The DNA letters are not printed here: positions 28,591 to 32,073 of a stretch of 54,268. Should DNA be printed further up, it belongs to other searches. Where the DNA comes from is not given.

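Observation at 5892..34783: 29-kb, two-operon island of four giant T9SS-tailed surface proteins plus a barrel/OmpA anchor pair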

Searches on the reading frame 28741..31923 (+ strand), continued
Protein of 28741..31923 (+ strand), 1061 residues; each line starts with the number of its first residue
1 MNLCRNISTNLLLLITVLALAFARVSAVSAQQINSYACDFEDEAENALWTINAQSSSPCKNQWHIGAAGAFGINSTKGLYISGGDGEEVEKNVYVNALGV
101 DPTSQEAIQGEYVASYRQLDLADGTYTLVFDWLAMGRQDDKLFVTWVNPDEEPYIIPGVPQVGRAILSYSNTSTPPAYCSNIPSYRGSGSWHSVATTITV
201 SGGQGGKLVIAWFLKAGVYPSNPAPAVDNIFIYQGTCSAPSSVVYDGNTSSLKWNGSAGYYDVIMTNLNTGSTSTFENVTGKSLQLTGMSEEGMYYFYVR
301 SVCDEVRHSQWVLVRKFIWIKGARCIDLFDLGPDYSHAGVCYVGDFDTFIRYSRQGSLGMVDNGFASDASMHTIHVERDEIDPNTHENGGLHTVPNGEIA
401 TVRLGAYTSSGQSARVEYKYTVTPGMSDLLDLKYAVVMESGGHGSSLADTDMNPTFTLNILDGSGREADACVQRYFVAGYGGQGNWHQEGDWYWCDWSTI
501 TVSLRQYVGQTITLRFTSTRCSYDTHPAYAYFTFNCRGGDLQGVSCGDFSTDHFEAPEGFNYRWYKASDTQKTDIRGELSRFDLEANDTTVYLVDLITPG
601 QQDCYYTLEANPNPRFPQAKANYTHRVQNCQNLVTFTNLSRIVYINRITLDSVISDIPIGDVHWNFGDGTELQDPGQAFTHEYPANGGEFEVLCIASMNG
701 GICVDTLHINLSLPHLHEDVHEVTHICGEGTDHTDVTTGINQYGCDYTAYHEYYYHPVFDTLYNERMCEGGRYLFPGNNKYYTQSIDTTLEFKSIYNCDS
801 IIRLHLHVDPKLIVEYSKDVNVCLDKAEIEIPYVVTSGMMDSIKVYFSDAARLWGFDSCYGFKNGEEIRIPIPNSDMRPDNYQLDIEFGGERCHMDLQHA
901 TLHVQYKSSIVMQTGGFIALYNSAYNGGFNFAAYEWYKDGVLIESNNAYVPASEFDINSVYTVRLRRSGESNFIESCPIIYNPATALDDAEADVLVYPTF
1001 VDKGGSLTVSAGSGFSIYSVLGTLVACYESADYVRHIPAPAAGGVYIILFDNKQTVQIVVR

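Call 40: find_related_loci(query=A2, collection=genome_contigs, flank=10000)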
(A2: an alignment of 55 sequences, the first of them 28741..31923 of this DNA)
Query A2 (1061 aa) in genome_contigs; peptide patterns used: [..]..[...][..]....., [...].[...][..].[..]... (x = any residue, [..] = any of these).
509 stretches matched a pattern; 479 encode a relative of the query (tblastn E <= 1e-3); the best 80 are kept; 80 distinct loci.
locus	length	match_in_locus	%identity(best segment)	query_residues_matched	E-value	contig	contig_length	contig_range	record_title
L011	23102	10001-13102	55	17-1061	0e+0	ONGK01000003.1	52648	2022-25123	uncultured Bacteroidales bacterium isolate RUG281 genome assembly, contig: scaffold_107, whole genome shotgun sequence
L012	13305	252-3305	52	30-1060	0e+0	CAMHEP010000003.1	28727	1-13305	MAG: uncultured Bacteroidales bacterium isolate SRR11784282_bin.45_metaWRAP_v1.3_MAG genome assembly, contig: ERZ1220294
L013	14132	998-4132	44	11-1061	0e+0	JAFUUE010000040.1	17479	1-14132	MAG: Paludibacteraceae bacterium isolate RGIG4829 Roe_deer_Reticulum.Co__c529175, whole genome shotgun sequence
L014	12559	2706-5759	42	16-1060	0e+0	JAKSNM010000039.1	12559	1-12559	MAG: Paludibacteraceae bacterium isolate Horse_feces151 MAG151_39, whole genome shotgun sequence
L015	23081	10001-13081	41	10-1061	0e+0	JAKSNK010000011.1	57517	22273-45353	MAG: Paludibacteraceae bacterium isolate Horse_feces149 MAG149_11, whole genome shotgun sequence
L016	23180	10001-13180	44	3-1061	0e+0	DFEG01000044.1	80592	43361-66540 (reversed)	MAG TPA_asm: Bacteroidales bacterium UBA3808 UBA3808_contig_4534, whole genome shotgun sequence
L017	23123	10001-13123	41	26-1061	0e+0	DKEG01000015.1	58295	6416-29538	MAG TPA_asm: Bacteroidales bacterium UBA6828 UBA6828_contig_194, whole genome shotgun sequence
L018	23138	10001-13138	40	18-1061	0e+0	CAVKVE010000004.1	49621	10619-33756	Bacteroidaceae bacterium isolate H07689-L1_cleanbin_000024 genome assembly, contig: Spades_H07689-L1_contig_342, whole g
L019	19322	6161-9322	40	10-1061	0e+0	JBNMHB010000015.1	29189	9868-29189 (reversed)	MAG: Bacteroidales bacterium isolate CM_BacRF1569.133 k141_24927_length_29189_cov_23.0840, whole genome shotgun sequence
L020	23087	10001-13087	40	36-1061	0e+0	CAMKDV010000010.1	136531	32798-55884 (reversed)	MAG: uncultured Bacteroidales bacterium isolate SRR12081303_bin.68_metaWRAP_v1.3_MAG genome assembly, contig: ERZ1228976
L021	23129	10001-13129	41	8-1061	0e+0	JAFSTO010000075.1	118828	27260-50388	MAG: Paludibacteraceae bacterium isolate RGIG3461 Goat_Rumen.Co__c2868600, whole genome shotgun sequence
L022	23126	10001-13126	39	18-1052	0e+0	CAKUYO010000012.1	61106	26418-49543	MAG: uncultured Bacteroidales bacterium isolate REFINED_METABAT215_TOP10_CONTIGS_1500_ASSEMBLY_K77_MERGED__Hadza_MoBio_h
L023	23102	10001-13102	39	29-1061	0e+0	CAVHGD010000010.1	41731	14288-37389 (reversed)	Dialister sp. CAG:486 isolate H07655-L1_cleanbin_000021 genome assembly, contig: Spades_H07655-L1_contig_495, whole geno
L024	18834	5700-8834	39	12-1060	0e+0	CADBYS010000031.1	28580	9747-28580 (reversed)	MAG: uncultured Bacteroidales bacterium isolate RUG14423 genome assembly, contig: RUG14423_asm_31, whole genome shotgun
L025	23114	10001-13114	54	14-1061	0e+0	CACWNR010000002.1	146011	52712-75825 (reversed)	MAG: uncultured Bacteroidales bacterium isolate RUG10750 genome assembly, contig: RUG10750_asm_2, whole genome shotgun s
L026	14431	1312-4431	38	6-1061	0e+0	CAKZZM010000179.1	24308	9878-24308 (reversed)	MAG TPA_asm: uncultured Bacteroidales bacterium isolate ERR1278072_bin.1_CONCOCT_v1.1_MAG genome assembly, contig: ERZ84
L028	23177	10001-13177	36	6-1061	0e+0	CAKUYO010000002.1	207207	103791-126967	MAG: uncultured Bacteroidales bacterium isolate REFINED_METABAT215_TOP10_CONTIGS_1500_ASSEMBLY_K77_MERGED__Hadza_MoBio_h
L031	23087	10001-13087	37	32-1061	0e+0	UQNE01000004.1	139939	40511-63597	uncultured Bacteroidales bacterium isolate UMGS451 genome assembly, contig: NODE_17_length_139939_cov_30.540369, whole g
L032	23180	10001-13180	36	10-1061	0e+0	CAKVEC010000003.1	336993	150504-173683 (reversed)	MAG: uncultured Bacteroidales bacterium isolate REFINED_METABAT215_TOP10_CONTIGS_1500_ASSEMBLY_K77_MERGED__Hadza_MoBio_h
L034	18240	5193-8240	36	17-1048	0e+0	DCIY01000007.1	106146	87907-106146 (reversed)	MAG TPA_asm: Bacteroidales bacterium UBA1714 UBA1714_contig_258, whole genome shotgun sequence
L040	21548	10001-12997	34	13-1061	8e-151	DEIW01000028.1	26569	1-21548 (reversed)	MAG TPA_asm: Bacteroidales bacterium UBA2764 UBA2764_contig_3426, whole genome shotgun sequence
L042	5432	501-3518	32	36-1061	1e-150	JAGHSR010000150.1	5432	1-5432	MAG: Candidatus Colicola coprequi isolate E2_MB2_30 c_000000976808, whole genome shotgun sequence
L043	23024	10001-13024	33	12-1060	1e-145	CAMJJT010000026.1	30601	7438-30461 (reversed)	MAG: uncultured Bacteroidales bacterium isolate SRR12081302_bin.7_metaWRAP_v1.3_MAG genome assembly, contig: ERZ12289775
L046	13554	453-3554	32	20-1061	1e-142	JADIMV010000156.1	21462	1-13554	MAG: Candidatus Aphodosoma intestinipullorum isolate 3924 E1M07__C396928_L21462_SRR9113726, whole genome shotgun sequenc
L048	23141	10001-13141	31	3-1061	3e-140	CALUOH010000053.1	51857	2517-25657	MAG: uncultured Bacteroidales bacterium isolate E19__bin91 genome assembly, contig: E19__k127_10881262, whole genome sho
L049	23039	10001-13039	31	10-1059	9e-140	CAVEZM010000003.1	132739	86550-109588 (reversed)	Acidaminococcaceae bacterium isolate G02620-L1_cleanbin_000020 genome assembly, contig: Spades_G02620-L1_contig_47, whol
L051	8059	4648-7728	31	18-1061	5e-139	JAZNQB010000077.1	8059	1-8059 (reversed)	MAG: Paludibacteraceae bacterium isolate T1900044829_TS20190295.MAGScoT_cleanbin_000024 SGB_2887_k141_895066, whole geno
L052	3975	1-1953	41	439-1061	3e-143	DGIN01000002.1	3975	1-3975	MAG TPA_asm: Bacteroidales bacterium UBA4621 UBA4621_contig_1683, whole genome shotgun sequence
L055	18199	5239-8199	32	36-1061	7e-145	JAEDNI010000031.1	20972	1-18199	MAG: Paludibacteraceae bacterium isolate MAG288 NODE_1801_length_20972_cov_12.357652, whole genome shotgun sequence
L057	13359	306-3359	32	23-1061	2e-138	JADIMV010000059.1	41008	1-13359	MAG: Candidatus Aphodosoma intestinipullorum isolate 3924 E1M07__C142011_L41008_SRR9113726, whole genome shotgun sequenc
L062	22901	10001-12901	34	16-986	1e-136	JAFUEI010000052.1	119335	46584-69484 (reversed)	MAG: Paludibacteraceae bacterium isolate RGIG4417 Roe_deer_Omasum-2__c252577, whole genome shotgun sequence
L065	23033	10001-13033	31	3-1061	9e-135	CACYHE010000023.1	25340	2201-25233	MAG: uncultured Bacteroidales bacterium isolate RUG11936 genome assembly, contig: RUG11936_asm_23, whole genome shotgun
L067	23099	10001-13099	32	7-1061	4e-133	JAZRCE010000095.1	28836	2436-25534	MAG: Candidatus Aphodosoma sp. isolate T1900045119_TC20190113.MAGScoT_cleanbin_000064 SGB_4825_k141_610577, whole genome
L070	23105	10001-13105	40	29-1061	0e+0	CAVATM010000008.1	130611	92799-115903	bacterium isolate G02614-L1_cleanbin_000012 genome assembly, contig: Spades_G02614-L1_contig_64, whole genome shotgun se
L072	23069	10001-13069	32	11-1061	5e-131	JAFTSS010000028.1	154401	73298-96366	MAG: Paludibacteraceae bacterium isolate RGIG4115 Roe_deer_Cecum.Co__c587124, whole genome shotgun sequence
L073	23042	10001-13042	31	18-1061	3e-131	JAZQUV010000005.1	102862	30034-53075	MAG: Candidatus Aphodosoma sp. isolate T1900045180_TC20190176.MAGScoT_cleanbin_000003 SGB_5224_k141_1895115, whole genom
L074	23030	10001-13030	31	17-1061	6e-130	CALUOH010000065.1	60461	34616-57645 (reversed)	MAG: uncultured Bacteroidales bacterium isolate E19__bin91 genome assembly, contig: E19__k127_5897529, whole genome shot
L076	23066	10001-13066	31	11-1061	1e-129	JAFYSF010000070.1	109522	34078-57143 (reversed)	MAG: Paludibacteraceae bacterium isolate RGIG7374 Water_buffalos_Cecum-5__c1165632, whole genome shotgun sequence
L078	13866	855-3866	31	32-1061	6e-129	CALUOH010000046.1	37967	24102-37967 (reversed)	MAG: uncultured Bacteroidales bacterium isolate E19__bin91 genome assembly, contig: E19__k127_346594, whole genome shotg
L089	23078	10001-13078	31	18-1061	1e-123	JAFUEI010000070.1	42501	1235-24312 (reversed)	MAG: Paludibacteraceae bacterium isolate RGIG4417 Roe_deer_Omasum-2__c348469, whole genome shotgun sequence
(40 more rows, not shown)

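Call 66: predict_structure(alignment_id=A2)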
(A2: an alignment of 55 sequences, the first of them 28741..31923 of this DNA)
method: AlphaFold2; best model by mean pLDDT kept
length: 1061 residues; sequences in the alignment: 55
mean_pLDDT: 83.7   pTM: 0.55
mean pLDDT of the five models: 83.7, 83.3, 81.8, 81.7, 81.6
residues with pLDDT >= 90: 430; 70-90: 491; 50-70: 105; < 50: 35
segments of 3 or more residues with pLDDT < 50: 1-4, 28-30, 154-170, 985-993
pLDDT, mean of each block of 10 residues (from residue 1): 49 76 57 81 90 66 90 91 78 67 58 86 93 83 88 46 44 68 85 94 86 76 89 94 92 95 92 92 88 94 92 92 87 95 94 93 92 90 85 90 92 94 76 93 87 92 87 85 78 89 83 94 91 82 57 78 89 89 84 82 79 85 89 92 82 80 91 87 91 86 86 82 65 69 75 65 81 85 84 67 84 90 88 90 91 89 90 83 91 86 91 84 83 93 86 85 92 91 51 68 89 89 91 89 92 88 84
secondary structure, 60 per line:
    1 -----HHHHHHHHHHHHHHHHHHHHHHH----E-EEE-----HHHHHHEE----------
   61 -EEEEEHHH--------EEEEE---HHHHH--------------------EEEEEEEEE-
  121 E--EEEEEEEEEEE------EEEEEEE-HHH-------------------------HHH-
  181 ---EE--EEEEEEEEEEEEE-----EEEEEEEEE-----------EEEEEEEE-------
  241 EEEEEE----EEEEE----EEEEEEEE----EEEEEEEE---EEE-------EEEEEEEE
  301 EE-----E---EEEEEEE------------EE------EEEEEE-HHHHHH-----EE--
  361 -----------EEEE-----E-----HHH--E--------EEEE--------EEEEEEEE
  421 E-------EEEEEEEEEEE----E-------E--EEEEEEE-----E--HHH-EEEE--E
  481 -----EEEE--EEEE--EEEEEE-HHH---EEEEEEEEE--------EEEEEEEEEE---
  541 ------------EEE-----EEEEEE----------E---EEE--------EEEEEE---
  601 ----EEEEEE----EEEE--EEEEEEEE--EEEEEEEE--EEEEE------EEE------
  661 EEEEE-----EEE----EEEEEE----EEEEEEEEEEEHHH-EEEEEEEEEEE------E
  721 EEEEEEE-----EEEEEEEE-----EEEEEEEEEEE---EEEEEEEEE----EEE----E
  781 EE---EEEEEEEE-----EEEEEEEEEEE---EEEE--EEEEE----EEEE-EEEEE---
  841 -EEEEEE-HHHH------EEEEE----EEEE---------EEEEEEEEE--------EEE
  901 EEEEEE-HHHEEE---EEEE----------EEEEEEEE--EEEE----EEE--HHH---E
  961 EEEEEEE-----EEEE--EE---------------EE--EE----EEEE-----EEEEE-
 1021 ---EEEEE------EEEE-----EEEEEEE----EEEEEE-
elements in order (helices of 4 or more, strands of 3 or more residues): H6-28 E35-37 H43-48 E62-66 E78-82 H86-90 E111-119 E124-134 E141-147 E188-200 E206-214 E226-233 E241-246 E251-255 E260-267 E272-279 E283-285 E293-302 E312-318 E339-344 H346-351 E372-375 E401-404 E413-421 E429-439 E455-461 E474-477 E486-489 E492-495 E498-503 E511-519 E528-537 E553-555 E561-566 E581-583 E592-597 E605-610 E615-618 E621-628 E631-638 E641-645 E652-654 E661-665 E671-673 E678-683 E688-698 E703-713 E720-727 E733-740 E746-756 E760-768 E773-775 E780-782 E786-793 E799-809 E813-816 E819-823 E828-831 E833-837 E842-847 H849-852 E859-863 E868-871 E881-889 E898-906 E911-913 E917-920 E931-938 E941-944 E949-951 E960-967 E973-976 E1006-1009 E1015-1019 E1024-1028 E1035-1038 E1044-1050 E1055-1060

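Call 68: fold_search(model_id=the predicted structure, library=pdb)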
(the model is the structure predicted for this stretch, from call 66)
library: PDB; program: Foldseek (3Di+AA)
matches with E <= 10: 1787; with E <= 0.001: 198
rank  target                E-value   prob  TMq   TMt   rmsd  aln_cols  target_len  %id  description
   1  9flp_A                1.0e-15  1.00  0.10  0.12  109.3      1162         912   10  CryoEM structure of the neck (1403-2314) in the grappling hook protein A (GhpA) in the bacterium Aureispira sp. CCB-QB (released 2024-10-16)
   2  2v5y                  3.3e-11  1.00  0.11  0.18  37.5       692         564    9  Crystal structure of the receptor protein tyrosine phosphatase mu ectodomain (released 2007-09-11)
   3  8g4l_am               2.8e-10  1.00  0.09  0.09  103.7      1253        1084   11  Cryo-EM structure of the human cardiac myosin filament (released 2023-11-01)
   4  9ijj_4G               1.4e-09  0.98  0.08  0.03  118.8      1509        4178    9  In situ structure of the central apparatus in mouse sperm axoneme. (released 2025-06-04)
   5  9ijj_4H               1.5e-09  0.99  0.09  0.03  105.5      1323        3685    9  In situ structure of the central apparatus in mouse sperm axoneme. (released 2025-06-04)
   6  9ijj_4J               4.3e-09  1.00  0.08  0.11  53.5       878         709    8  In situ structure of the central apparatus in mouse sperm axoneme. (released 2025-06-04)
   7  7sqc_2B               4.3e-09  1.00  0.08  0.10  50.1       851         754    8  Ciliary C1 central pair apparatus isolated from Chlamydomonas reinhardtii (released 2022-04-13)
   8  9bfu_A                9.1e-09  1.00  0.09  0.07  34.8      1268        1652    7  Cryo-EM structure of Sevenless extracellular domain (composite map of the dimer, pH 4.6) (released 2025-01-29)
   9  8v29_B                1.0e-08  1.00  0.08  0.13  34.2       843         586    7  Cryo-EM structure of human type I OSM receptor complex: model for full extracellular assembly (released 2024-11-20)
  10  8x80_A                1.3e-08  1.00  0.09  0.11  52.1      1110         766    8  Structure of leptin-LepR trimer with a small gap (released 2024-08-07)
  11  9fx2                  1.8e-08  0.99  0.10  0.09  33.0      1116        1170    7  Structure of methylamine activated CD109 (released 2025-03-19)
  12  9fls_A                2.8e-08  1.00  0.12  0.29  26.1       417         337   10  CryoEM structure of the fragment-3 (2061-2397) in the grappling hook protein A (GhpA) in the bacterium Aureispira sp.  (released 2024-10-16)
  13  8dh8_A                3.6e-08  0.99  0.09  0.12  50.3      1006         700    7  Leptin-bound leptin receptor complex-full ECD (released 2023-04-19)
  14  5b4x_A                3.8e-08  0.99  0.10  0.14  26.7       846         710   11  Crystal structure of the ApoER2 ectodomain in complex with the Reelin R56 fragment (released 2017-04-26)
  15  8a1f_A                4.6e-08  1.00  0.11  0.26  18.6       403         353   10  Human PTPRK N-terminal domains MAM-Ig-FN1 (released 2023-03-15)
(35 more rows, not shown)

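Call 97: search_protein_families(library=ncbifam, proteins=[L040:354-1943:+, L043:2910-4508:+, L065:3015-4655:+, L043:181-1239:+, L043:4538-4909:+], max_evalue=0.001)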
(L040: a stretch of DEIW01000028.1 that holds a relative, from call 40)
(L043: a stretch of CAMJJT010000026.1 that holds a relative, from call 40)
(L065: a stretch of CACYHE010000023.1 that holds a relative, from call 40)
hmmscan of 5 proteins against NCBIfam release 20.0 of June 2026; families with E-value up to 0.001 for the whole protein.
L040:354-1943:+ (530 aa): 7 families
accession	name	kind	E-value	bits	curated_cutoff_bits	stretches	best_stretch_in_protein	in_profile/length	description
TIGR03524.1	GldJ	equivalog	9.3e-103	344.8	458.2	2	3-424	5-401/559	gliding motility lipoprotein GldJ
TIGR03530.1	GldJ_short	equivalog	4.8e-88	295.7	382.9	3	27-186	32-190/396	gliding motility lipoprotein GldJ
TIGR03525.2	GldK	equivalog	3.4e-66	224.2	350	4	285-400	253-350/408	T9SS ring complex lipoprotein PorK/GldK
NF051459.1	pyoverdine_PvdO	equivalog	3.3e-09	36.2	500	1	354-391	185-222/280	dihydropyoverdine dehydrogenase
NF041186.1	SenA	equivalog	2.5e-08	33.7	420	0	287-310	289-308/382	selenoneine synthase SenA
TIGR03440.2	egtB_TIGR03440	equivalog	1.5e-05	24.3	360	0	286-308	291-313/413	ergothioneine biosynthesis protein EgtB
TIGR02171.1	Fb_sc_TIGR02171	subfamily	0.00044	18.3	544.35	0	285-399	156-227/912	TIGR02171 family lipoprotein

L043:2910-4508:+ (533 aa): 7 families
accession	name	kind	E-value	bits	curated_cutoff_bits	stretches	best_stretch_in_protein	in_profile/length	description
TIGR03524.1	GldJ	equivalog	3.4e-105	352.8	458.2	3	1-188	3-193/559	gliding motility lipoprotein GldJ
TIGR03530.1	GldJ_short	equivalog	2.5e-88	296.7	382.9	3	16-187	13-191/396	gliding motility lipoprotein GldJ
TIGR03525.2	GldK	equivalog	2.8e-67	227.8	350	4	285-401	253-351/408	T9SS ring complex lipoprotein PorK/GldK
NF051459.1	pyoverdine_PvdO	equivalog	4.9e-09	35.7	500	1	354-391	185-222/280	dihydropyoverdine dehydrogenase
NF041186.1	SenA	equivalog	1.1e-08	34.9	420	0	287-310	289-308/382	selenoneine synthase SenA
TIGR03440.2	egtB_TIGR03440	equivalog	1.6e-05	24.2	360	0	286-308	291-313/413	ergothioneine biosynthesis protein EgtB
TIGR02171.1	Fb_sc_TIGR02171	subfamily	0.00051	18.2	544.35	0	285-397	156-225/912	TIGR02171 family lipoprotein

L065:3015-4655:+ (547 aa): 7 families
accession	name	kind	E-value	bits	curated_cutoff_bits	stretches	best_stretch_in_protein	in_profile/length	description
TIGR03524.1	GldJ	equivalog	8.9e-105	351.4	458.2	3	12-199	3-193/559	gliding motility lipoprotein GldJ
TIGR03530.1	GldJ_short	equivalog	4.8e-87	292.4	382.9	3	23-192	9-185/396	gliding motility lipoprotein GldJ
TIGR03525.2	GldK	equivalog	5e-65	220.4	350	4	296-412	253-351/408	T9SS ring complex lipoprotein PorK/GldK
NF051459.1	pyoverdine_PvdO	equivalog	8.7e-12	44.7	500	1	365-402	185-222/280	dihydropyoverdine dehydrogenase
NF041186.1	SenA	equivalog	2.1e-09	37.3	420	0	298-330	289-310/382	selenoneine synthase SenA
TIGR03440.2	egtB_TIGR03440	equivalog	1.5e-05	24.3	360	0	297-314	291-308/413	ergothioneine biosynthesis protein EgtB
TIGR02171.1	Fb_sc_TIGR02171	subfamily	0.00043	18.4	544.35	0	296-409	156-228/912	TIGR02171 family lipoprotein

L043:181-1239:+ (353 aa): 0 families

L043:4538-4909:+ (124 aa): 4 families
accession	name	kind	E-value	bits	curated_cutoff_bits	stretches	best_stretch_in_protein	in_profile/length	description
NF002270.0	PRK01202.1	subfamily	6.5e-52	174.7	117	1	1-123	2-125/129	glycine cleavage system protein GcvH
TIGR00527.1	gcvH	equivalog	2.7e-47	160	115.85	1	3-123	2-124/129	glycine cleavage system protein GcvH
TIGR03077.1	not_gcvH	equivalog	3e-17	62.6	144.05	1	11-114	4-108/110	glycine cleavage protein H-like protein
NF045810.1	GcvH_rel_desulf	equivalog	3.1e-13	49.8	150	1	2-124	11-135/167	GcvH-related protein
